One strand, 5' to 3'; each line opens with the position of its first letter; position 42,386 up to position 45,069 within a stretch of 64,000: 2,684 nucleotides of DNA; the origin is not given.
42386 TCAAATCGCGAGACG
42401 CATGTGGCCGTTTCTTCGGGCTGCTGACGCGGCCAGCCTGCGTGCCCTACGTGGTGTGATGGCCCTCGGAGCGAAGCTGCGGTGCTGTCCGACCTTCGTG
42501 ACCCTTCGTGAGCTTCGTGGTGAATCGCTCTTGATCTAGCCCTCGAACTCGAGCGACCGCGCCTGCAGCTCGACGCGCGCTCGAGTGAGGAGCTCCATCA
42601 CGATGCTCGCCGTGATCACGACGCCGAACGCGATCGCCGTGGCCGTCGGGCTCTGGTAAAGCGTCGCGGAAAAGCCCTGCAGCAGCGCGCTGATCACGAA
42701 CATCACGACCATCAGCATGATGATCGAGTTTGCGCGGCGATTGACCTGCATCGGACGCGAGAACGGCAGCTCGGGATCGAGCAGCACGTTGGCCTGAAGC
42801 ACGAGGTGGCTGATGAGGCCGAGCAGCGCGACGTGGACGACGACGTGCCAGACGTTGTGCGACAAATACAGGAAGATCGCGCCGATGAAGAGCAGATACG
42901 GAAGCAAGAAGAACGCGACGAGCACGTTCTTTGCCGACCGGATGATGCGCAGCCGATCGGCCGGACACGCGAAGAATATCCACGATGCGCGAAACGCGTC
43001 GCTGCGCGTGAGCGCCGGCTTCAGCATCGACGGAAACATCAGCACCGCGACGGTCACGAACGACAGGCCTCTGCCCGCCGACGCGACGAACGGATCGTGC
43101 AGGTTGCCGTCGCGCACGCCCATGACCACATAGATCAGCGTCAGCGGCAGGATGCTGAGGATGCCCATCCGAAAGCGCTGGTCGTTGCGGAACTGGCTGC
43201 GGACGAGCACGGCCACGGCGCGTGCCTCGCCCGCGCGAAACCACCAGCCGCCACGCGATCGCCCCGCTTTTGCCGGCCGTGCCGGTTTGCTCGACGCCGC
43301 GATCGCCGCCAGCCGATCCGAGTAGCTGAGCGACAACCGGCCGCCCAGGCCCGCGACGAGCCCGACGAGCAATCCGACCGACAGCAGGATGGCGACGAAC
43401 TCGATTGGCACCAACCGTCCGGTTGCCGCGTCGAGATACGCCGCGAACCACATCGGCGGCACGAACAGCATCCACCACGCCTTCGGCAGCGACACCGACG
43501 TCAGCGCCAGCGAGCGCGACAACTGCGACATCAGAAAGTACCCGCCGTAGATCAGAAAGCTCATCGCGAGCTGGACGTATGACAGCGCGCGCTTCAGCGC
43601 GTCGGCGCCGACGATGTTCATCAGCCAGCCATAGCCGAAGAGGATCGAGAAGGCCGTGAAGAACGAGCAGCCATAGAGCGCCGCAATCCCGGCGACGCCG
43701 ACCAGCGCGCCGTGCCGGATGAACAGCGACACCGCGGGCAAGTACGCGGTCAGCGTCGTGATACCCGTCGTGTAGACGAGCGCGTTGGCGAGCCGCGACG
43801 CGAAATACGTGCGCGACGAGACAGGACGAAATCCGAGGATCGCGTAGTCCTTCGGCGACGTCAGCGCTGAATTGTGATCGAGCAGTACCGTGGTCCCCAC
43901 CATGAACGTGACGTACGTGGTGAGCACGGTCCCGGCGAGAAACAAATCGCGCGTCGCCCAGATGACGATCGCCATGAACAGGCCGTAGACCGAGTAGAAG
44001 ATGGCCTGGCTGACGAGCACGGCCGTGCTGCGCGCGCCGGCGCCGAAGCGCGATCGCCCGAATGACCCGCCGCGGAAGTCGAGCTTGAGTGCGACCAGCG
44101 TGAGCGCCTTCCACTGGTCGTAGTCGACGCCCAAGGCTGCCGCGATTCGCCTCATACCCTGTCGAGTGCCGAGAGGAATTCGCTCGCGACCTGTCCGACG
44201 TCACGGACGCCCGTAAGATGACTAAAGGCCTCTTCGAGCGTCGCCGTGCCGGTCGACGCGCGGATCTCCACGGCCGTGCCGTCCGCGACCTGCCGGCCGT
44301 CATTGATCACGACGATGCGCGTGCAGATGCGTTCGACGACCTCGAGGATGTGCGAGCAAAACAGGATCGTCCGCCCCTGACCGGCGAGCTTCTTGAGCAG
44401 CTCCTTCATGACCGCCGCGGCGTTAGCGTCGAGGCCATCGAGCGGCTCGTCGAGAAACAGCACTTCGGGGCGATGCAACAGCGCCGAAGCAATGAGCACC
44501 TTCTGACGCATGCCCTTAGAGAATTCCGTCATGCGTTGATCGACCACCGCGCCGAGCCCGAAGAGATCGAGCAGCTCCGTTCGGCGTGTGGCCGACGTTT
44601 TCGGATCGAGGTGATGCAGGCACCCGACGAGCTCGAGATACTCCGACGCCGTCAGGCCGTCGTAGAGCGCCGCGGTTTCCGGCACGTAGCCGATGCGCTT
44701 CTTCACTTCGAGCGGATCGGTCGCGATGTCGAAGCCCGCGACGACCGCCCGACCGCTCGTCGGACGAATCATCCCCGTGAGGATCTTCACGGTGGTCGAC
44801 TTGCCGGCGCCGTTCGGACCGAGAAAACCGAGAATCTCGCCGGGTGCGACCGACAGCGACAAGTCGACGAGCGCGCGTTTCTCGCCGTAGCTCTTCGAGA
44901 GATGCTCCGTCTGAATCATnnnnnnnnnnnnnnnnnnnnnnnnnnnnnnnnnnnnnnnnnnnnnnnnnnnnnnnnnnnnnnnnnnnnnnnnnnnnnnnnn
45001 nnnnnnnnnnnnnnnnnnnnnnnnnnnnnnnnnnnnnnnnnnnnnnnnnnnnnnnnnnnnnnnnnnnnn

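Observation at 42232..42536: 305-bp foldback, MITE-like element with TA flanks whose excision restores overlapping stop codons of both convergent genes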

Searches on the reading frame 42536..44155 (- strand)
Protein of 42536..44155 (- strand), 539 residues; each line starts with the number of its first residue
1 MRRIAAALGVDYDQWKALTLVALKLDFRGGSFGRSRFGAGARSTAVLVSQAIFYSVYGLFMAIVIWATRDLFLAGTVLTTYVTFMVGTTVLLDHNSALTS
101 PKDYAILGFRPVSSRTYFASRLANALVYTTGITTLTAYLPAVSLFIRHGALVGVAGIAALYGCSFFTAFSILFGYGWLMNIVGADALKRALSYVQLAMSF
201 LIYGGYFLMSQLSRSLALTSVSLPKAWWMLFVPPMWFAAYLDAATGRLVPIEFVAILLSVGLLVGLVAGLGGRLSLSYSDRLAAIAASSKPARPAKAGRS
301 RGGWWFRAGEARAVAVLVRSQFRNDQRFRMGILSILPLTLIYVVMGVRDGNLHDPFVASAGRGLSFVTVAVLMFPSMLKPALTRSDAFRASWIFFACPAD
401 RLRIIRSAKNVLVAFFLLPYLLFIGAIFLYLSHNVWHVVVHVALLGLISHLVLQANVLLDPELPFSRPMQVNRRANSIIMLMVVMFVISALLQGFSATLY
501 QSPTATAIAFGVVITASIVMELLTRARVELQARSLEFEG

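Call 7: search_protein_families(library=pfam, proteins=[window:42536-44155:-])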
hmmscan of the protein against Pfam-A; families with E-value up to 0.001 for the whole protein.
window:42536-44155:- (539 aa): 0 families

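Call 13: find_encoding_contigs(protein=window:42536-44155:-, flank=5000, max_places=6)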
Protein window:42536-44155:- (539 aa): 2 contigs read that carry it; 2 places shown.
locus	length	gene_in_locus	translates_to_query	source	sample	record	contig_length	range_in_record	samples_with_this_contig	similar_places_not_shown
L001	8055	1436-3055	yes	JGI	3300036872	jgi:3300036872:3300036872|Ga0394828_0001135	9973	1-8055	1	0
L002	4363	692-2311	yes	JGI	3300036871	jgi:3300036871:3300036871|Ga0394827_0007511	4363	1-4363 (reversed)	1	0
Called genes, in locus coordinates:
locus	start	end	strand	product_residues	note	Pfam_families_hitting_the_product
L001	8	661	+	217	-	PF03190:Thioredox_DsbH, PF13899:Thioredoxin_7, PF13098:Thioredoxin_2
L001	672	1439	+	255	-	PF00005:ABC_tran, PF13304:AAA_21 (weak)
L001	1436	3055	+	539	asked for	-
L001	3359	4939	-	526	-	PF00732:GMC_oxred_N (faint), PF01266:DAO (faint), PF05199:GMC_oxred_C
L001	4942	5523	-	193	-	-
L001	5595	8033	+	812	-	PF12704:MacB_PCD, PF02687:FtsX, PF12704:MacB_PCD, PF02687:FtsX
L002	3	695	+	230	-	?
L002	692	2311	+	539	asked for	-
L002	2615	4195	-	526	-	PF00732:GMC_oxred_N (faint), PF01266:DAO (faint), PF05199:GMC_oxred_C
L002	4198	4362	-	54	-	?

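Call 15: find_homologous_proteins(query=window:42536-44155:-)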
Query window:42536-44155:- (539 aa): 538 proteins with E <= 0.001 among 8000 candidates; the best 120 are listed.
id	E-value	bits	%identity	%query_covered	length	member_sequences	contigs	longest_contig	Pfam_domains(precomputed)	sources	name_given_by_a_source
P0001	0.0e+0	1150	100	100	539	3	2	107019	-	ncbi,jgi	jgi:hypothetical protein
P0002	0.0e+0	1073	92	100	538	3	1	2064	-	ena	-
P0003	0.0e+0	1044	90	100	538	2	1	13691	-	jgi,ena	-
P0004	5.2e-297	1004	86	100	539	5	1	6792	-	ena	-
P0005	1.9e-248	843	72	100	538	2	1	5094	-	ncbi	-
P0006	1.6e-242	824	71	100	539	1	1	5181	-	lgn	-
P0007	2.1e-241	820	72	99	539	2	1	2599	-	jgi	-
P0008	6.5e-239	812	71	99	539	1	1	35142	-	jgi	jgi:hypothetical protein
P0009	9.2e-239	811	70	100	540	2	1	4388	-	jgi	jgi:hypothetical protein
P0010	2.0e-236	804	70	100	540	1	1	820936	-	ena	-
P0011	2.2e-235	800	70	100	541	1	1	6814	-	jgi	jgi:hypothetical protein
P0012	3.6e-235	800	70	100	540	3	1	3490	-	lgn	-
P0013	4.3e-235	799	70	100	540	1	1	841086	-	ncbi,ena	-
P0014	2.4e-234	797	71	100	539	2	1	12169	-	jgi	-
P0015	3.8e-233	793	69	100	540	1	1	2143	-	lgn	-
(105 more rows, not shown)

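Call 17: find_encoding_contigs(protein=P0003, flank=4000, max_places=3)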
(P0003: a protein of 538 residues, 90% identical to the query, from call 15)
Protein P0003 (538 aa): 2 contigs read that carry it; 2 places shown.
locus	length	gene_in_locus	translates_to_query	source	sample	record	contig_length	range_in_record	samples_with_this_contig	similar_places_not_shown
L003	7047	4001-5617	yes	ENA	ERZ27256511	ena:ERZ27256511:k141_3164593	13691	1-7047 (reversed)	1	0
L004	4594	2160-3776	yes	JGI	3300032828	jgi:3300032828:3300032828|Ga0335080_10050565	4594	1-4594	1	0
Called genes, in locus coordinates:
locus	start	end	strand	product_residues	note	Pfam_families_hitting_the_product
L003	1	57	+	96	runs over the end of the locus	-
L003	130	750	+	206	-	PF04542:Sigma70_r2, PF08281:Sigma70_r4_2, PF04545:Sigma70_r4 (weak)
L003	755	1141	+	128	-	-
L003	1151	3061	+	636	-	PF11412:DsbD_N, PF02683:DsbD_TM, PF03190:Thioredox_DsbH, PF13098:Thioredoxin_2, PF13899:Thioredoxin_7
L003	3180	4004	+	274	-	PF00005:ABC_tran, PF13304:AAA_21 (weak)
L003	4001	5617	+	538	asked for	-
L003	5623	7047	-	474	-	?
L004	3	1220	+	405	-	PF02683:DsbD_TM, PF03190:Thioredox_DsbH, PF13899:Thioredoxin_7, PF13098:Thioredoxin_2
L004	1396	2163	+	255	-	PF00005:ABC_tran, PF13304:AAA_21 (weak)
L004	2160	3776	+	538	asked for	-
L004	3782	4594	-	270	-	?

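Call 18: find_encoding_contigs(protein=P0004, flank=4000, max_places=3)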
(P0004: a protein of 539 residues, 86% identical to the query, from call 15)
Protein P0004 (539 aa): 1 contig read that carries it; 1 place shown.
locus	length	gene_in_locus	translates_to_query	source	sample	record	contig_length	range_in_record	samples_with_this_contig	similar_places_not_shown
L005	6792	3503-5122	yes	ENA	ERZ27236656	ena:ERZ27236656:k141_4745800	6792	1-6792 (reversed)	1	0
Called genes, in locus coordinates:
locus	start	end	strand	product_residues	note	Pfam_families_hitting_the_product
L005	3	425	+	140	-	?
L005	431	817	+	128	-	-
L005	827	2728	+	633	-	PF11412:DsbD_N, PF02683:DsbD_TM, PF03190:Thioredox_DsbH, PF13098:Thioredoxin_2, PF13899:Thioredoxin_7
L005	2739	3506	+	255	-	PF00005:ABC_tran, PF13304:AAA_21 (weak)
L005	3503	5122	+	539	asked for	-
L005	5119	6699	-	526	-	PF00732:GMC_oxred_N (faint), PF01266:DAO (faint), PF05199:GMC_oxred_C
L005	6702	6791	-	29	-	?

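Call 19: find_encoding_contigs(protein=P0002, flank=4000, max_places=3)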
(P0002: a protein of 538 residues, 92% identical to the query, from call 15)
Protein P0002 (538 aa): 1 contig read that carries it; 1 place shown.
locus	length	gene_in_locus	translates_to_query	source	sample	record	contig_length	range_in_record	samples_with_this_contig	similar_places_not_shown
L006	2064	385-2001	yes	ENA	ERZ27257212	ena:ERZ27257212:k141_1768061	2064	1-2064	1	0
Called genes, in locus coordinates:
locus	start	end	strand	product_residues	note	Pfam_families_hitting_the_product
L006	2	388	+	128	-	?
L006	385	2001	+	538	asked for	-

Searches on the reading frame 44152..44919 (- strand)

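Call 7: search_protein_families(library=pfam, proteins=[window:44152-44919:-])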
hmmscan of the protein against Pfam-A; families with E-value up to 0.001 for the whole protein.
window:44152-44919:- (255 aa): 2 families
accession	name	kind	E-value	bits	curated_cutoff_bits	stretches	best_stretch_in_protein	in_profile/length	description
PF00005.33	ABC_tran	-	7.9e-30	104.7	25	1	19-160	3-136/137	ABC transporter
PF13304.12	AAA_21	-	3.5e-10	40.9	27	1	128-195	233-303/304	AAA domain, putative AbiEii toxin, Type IV TA system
